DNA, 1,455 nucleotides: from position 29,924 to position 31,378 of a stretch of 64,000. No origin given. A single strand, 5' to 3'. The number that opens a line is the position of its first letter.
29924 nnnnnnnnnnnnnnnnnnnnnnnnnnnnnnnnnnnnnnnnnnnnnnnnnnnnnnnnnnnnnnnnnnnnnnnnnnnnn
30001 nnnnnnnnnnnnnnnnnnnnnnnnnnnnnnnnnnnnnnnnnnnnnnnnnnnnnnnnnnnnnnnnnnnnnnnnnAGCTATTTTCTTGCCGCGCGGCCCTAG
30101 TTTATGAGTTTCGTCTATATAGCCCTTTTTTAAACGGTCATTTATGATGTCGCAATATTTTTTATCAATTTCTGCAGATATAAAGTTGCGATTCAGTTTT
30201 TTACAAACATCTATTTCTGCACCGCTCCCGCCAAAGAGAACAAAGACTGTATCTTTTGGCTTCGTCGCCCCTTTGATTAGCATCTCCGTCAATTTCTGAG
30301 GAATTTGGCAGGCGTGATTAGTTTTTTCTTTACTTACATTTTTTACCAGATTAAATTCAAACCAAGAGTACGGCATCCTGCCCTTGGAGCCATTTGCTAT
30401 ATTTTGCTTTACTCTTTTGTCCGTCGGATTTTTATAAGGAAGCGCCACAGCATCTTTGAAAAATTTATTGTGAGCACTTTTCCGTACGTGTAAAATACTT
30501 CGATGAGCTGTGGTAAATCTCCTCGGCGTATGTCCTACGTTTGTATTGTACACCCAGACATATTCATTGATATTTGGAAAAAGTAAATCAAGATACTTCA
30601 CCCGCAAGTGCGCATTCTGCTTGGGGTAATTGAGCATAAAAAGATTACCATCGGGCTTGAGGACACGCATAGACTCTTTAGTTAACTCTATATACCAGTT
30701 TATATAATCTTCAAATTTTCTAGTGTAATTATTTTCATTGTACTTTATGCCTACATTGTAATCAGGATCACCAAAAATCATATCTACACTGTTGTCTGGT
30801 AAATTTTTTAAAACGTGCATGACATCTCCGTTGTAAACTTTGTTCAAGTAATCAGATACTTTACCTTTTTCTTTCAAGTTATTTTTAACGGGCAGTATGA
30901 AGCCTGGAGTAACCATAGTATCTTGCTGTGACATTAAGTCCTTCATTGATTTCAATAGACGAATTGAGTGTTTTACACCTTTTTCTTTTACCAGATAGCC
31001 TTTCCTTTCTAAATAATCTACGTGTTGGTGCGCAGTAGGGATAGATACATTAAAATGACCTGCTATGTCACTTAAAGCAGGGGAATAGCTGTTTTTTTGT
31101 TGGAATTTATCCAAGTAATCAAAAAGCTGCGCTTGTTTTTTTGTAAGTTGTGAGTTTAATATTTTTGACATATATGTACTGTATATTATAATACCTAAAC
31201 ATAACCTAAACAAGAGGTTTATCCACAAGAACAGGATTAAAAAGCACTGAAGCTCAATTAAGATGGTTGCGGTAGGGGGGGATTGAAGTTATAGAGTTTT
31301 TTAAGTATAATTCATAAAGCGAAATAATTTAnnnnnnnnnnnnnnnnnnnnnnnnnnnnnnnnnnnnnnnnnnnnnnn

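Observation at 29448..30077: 208-aa orphan protein whose stop codon overlaps the stop of the convergent MTase: candidate restriction endonuclease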

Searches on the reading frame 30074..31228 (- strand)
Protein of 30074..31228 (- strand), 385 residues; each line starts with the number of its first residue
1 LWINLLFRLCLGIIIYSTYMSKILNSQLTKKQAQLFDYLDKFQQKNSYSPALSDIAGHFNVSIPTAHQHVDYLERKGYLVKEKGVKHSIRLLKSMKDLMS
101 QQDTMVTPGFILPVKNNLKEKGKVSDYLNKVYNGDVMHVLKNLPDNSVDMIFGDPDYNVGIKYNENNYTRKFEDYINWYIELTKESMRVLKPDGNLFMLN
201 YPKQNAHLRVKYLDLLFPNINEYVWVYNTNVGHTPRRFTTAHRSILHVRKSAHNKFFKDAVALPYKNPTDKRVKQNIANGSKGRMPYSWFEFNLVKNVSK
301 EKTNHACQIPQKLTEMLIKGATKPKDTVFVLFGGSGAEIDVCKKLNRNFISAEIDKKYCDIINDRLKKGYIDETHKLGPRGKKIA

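Call 3: search_protein_families(library=pfam, proteins=[window:30074-31228:-], max_evalue=1)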
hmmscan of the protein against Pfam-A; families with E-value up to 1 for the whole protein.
window:30074-31228:- (385 aa): 14 families
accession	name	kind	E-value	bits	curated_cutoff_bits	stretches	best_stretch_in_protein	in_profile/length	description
PF01555.25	N6_N4_Mtase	-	3.9e-36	125.5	26.7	1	148-363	1-220/221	DNA methylase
PF01726.22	LexA_DNA_bind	-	2.2e-08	34.2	23.7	1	26-80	2-57/65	LexA DNA binding domain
PF01047.28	MarR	-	0.0057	17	24.6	1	52-83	20-51/59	MarR family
PF01325.25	Fe_dep_repress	-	0.0099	16.5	26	1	52-83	25-56/60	Iron dependent repressor, N-terminal DNA binding domain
PF21984.2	DnaD_N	-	0.018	15.6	27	1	27-86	13-72/101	DnaD N-terminal domain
PF12802.13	MarR_2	-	0.019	15.6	27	1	28-83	3-54/61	MarR family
PF09339.16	HTH_IclR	-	0.021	15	22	1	51-81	20-50/52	IclR helix-turn-helix domain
PF23888.1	DUF7240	-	0.024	15.4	27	1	81-137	14-70/104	Family of unknown function (DUF7240)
PF13412.12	HTH_24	-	0.029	14.4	21.9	1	53-79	21-47/48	Winged helix-turn-helix DNA-binding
PF08279.18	HTH_11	-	0.073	13.4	25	1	53-80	19-46/55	HTH domain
PF02082.26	Rrf2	-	0.17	12.5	30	1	50-97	24-71/132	Iron-dependent Transcriptional regulator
PF01418.23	HTH_6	-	0.18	12.2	28.3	1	25-77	11-62/77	Helix-turn-helix domain, rpiR family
PF08241.18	Methyltransf_11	-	0.21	12.7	21.2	0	182-197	79-94/95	Methyltransferase domain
PF00392.27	GntR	-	0.27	11.4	27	0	50-84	25-59/64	Bacterial regulatory proteins, gntR family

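Call 4: search_protein_families(library=ncbifam, proteins=[window:30074-31228:-], max_evalue=1)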
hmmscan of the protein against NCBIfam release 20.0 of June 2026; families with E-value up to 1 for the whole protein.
window:30074-31228:- (385 aa): 9 families
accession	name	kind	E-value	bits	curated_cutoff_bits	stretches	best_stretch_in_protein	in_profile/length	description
NF008572.0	PRK11524.1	equivalog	1.8e-33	115.9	292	1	123-368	9-258/294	adenine-specific DNA-methyltransferase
NF050803.1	DnaMtaseCcrMCaul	equivalog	6.7e-24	84.5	830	1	128-368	3-249/350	adenine-specific DNA-methyltransferase CcrM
NF010253.0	PRK13699.1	subfamily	2.5e-10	40.4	244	2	131-195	4-67/226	DNA methyltransferase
TIGR00498.1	lexA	equivalog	6.2e-09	35.7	110.95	1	26-97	2-74/203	transcriptional repressor LexA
TIGR01889.1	Staph_reg_Sar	paralog_domain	0.0024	18.2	62.6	1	20-82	13-76/109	staphylococcal accessory regulator family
NF033789.1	repress_SdpR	subfamily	0.042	13.8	100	1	53-85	25-57/79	autorepressor SdpR family transcription factor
TIGR01884.1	cas_HTH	subfamily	0.096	12.1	60.2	1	52-86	159-192/202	CRISPR-associated CARF protein Csa3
TIGR01923.1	menE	equivalog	0.1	11.4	330.15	1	293-343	192-242/442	o-succinylbenzoate--CoA ligase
NF040755.1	AgaR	equivalog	0.12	11.5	260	1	52-84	23-55/256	transcriptional repressor AgaR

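Call 15: search_protein_families(library=padloc, proteins=[window:30074-31228:-], max_evalue=1)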
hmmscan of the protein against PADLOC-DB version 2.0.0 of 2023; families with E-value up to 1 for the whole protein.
window:30074-31228:- (385 aa): 51 families (the best 25 are shown)
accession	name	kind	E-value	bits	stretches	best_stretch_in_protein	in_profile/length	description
PDLC03337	MTase_II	-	2.5e-118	392.1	1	124-383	4-262/264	Type II methyltransferase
PDLC03299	MTase_II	-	9.2e-45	151.4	1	122-369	8-262/296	Type II methyltransferase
PDLC03371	MTase_II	-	5.9e-41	138.7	1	125-368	7-254/260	Type II methyltransferase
PDLC03230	MTase_II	-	4.4e-37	126.2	1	126-373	33-288/360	Type II methyltransferase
PDLC03320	MTase_II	-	1.6e-32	110.8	1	130-368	34-276/289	Type II methyltransferase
PDLC03353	MTase_II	-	1.5e-31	107.9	1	127-367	8-251/260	Type II methyltransferase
PDLC03238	MTase_II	-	6.9e-29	99.1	1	123-370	118-367/428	Type II methyltransferase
PDLC03295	MTase_II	-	1.4e-27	94.9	2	128-198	3-73/292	Type II methyltransferase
PDLC03216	MTase_II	-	1.6e-26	91.2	1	123-368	6-257/364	Type II methyltransferase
PDLC03387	MTase_II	-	7.1e-26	89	2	234-373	158-281/289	Type II methyltransferase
PDLC03300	MTase_II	-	8.3e-26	88.7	2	161-368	72-278/302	Type II methyltransferase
PDLC03265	MTase_II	-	1.1e-24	85.6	2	114-229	10-126/333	Type II methyltransferase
PDLC03738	oMTase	-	2.8e-23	80.2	1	118-368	10-267/376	orphan methyltransferase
PDLC03327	MTase_II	-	2.2e-17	61.3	1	134-355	45-273/319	Type II methyltransferase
PDLC03260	MTase_II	-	7.9e-17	59.2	2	301-377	242-318/349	Type II methyltransferase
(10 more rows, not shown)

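Call 17: search_solved_structures(query=window:30074-31228:-, max_evalue=0.001)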
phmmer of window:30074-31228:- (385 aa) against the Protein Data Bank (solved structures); distinct sequences matched with E-value up to 0.001: 13.
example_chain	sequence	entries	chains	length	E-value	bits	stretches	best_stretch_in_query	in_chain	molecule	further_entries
9c3u_A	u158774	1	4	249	9.9e-26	93.9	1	131-366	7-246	Methyltransferase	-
8urk_A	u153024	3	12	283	1.3e-25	93.5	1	131-366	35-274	Methyltransferase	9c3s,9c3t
1g60_A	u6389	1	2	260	1.6e-16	63.6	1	128-363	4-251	Adenine-specific Methyltransferase MboIIA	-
1eg2_A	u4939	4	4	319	5.4e-15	58.6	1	135-354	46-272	MODIFICATION METHYLASE RSRI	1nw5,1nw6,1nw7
1nw8_A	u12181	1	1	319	1.4e-14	57.2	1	135-354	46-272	MODIFICATION METHYLASE RSRI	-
6pbd_A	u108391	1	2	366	1.2e-13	54.2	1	131-368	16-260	Modification methylase CcrMI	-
8s9n_A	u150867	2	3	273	9.7e-11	44.6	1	120-367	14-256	DNA cytosine-N4 methyltransferase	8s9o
1boo_A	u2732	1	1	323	1.1e-10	44.4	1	129-198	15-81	PROTEIN (N-4 CYTOSINE-SPECIFIC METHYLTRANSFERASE PVU II)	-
8s9m_A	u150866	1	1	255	1.5e-09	40.6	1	127-367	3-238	DNA cytosine-N4 methyltransferase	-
5hek_A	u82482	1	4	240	4.8e-09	39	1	300-367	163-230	Adenine specific DNA methyltransferase (DpnA)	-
5hfj_A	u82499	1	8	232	8.8e-09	38.1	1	300-366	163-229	Adenine specific DNA methyltransferase (DpnA)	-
3k2z_A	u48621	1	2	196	2.8e-07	33.2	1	27-97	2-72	LexA repressor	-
2zie_A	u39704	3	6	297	3.1e-06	29.7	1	115-367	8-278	Putative modification methylase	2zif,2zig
